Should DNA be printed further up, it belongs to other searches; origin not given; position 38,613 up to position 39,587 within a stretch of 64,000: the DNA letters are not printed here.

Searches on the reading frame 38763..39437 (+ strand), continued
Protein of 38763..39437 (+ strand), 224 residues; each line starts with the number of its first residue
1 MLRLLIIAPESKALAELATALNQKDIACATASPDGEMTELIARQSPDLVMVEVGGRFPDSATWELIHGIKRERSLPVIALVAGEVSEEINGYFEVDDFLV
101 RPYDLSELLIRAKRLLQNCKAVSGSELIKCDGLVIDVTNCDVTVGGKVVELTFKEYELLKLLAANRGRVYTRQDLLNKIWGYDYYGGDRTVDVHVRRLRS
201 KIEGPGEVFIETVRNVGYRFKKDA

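Call 42: find_encoding_contigs(protein=P0041, flank=6000, max_places=2)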
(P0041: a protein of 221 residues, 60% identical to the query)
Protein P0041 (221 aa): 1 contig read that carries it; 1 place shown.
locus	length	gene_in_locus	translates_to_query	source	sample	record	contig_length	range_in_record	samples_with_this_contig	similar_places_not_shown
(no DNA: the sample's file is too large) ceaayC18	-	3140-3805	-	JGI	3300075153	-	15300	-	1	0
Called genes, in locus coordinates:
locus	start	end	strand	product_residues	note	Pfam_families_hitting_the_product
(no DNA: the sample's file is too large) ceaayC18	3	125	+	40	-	?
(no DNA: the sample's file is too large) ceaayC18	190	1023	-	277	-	PF02585:PIG-L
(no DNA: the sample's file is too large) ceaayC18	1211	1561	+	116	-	-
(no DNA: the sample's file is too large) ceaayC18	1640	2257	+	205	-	PF00117:GATase, PF07685:GATase_3 (weak), PF01174:SNO (weak)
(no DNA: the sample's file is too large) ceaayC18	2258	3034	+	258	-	PF00977:His_biosynth, PF01207:Dus (faint), PF05690:ThiG (faint), PF03060:NMO (faint), PF04309:G3P_antiterm (faint)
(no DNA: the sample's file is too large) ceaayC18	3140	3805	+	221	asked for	PF00486:Trans_reg_C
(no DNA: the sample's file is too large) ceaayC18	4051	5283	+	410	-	PF00909:Ammonium_transp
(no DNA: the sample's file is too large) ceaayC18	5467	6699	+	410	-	PF00909:Ammonium_transp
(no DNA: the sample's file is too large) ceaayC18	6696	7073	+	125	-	PF00543:P-II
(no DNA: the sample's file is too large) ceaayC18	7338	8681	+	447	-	PF03951:Gln-synt_N, PF00120:Gln-synt_C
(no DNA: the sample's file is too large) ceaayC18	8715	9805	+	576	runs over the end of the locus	PF00795:CN_hydrolase, PF02540:NAD_synthase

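Call 44: search_solved_structures(query=A1, max_evalue=1e-10, show_alignments=1)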
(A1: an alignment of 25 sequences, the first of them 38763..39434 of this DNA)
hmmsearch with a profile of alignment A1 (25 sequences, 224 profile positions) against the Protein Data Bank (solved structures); distinct sequences matched with E-value up to 1e-10: 68 (the best 60 are shown).
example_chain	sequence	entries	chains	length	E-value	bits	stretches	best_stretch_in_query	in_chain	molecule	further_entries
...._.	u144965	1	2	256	1.2e-41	146.1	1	45-222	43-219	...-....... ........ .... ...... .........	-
2oqr_A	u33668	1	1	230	2.6e-40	141.6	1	3-220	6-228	Sensory transduction protein regX3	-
8hih_O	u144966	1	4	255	1.2e-39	139.5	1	39-219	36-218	Transcriptional regulatory protein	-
7e1b_A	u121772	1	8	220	2.3e-38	135.3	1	3-221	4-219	DNA-binding response regulator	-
8hml_A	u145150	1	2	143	6.1e-37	130.6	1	125-222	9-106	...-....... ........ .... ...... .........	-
4b09_A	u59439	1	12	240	1.1e-34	123.2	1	3-223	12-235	TRANSCRIPTIONAL REGULATORY PROTEIN BAER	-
2gwr_A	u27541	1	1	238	9.1e-33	117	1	3-219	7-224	DNA-binding response regulator mtrA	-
1ys6_A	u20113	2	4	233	5.7e-32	114.4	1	3-221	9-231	Transcriptional regulatory protein prrA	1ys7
1kgs_A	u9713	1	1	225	9e-29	103.9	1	3-220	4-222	DNA BINDING RESPONSE REGULATOR D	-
2d1v_A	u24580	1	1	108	2.2e-28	102.6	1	124-221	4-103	Transcriptional regulatory protein yycF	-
8jo2_H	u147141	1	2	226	1e-27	100.5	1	3-221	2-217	DNA-binding transcriptional regulator BasR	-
4s04_A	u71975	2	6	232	1.1e-27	100.3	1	3-221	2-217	DNA-binding transcriptional regulator BasR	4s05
2hwv_A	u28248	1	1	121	2.4e-27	99.2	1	127-221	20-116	DNA-binding response regulator VicR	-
2zxj_A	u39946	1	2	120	1.1e-26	97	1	125-222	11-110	Transcriptional regulatory protein walR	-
5za3_A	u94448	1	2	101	2.3e-26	96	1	146-221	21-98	DNA-binding response regulator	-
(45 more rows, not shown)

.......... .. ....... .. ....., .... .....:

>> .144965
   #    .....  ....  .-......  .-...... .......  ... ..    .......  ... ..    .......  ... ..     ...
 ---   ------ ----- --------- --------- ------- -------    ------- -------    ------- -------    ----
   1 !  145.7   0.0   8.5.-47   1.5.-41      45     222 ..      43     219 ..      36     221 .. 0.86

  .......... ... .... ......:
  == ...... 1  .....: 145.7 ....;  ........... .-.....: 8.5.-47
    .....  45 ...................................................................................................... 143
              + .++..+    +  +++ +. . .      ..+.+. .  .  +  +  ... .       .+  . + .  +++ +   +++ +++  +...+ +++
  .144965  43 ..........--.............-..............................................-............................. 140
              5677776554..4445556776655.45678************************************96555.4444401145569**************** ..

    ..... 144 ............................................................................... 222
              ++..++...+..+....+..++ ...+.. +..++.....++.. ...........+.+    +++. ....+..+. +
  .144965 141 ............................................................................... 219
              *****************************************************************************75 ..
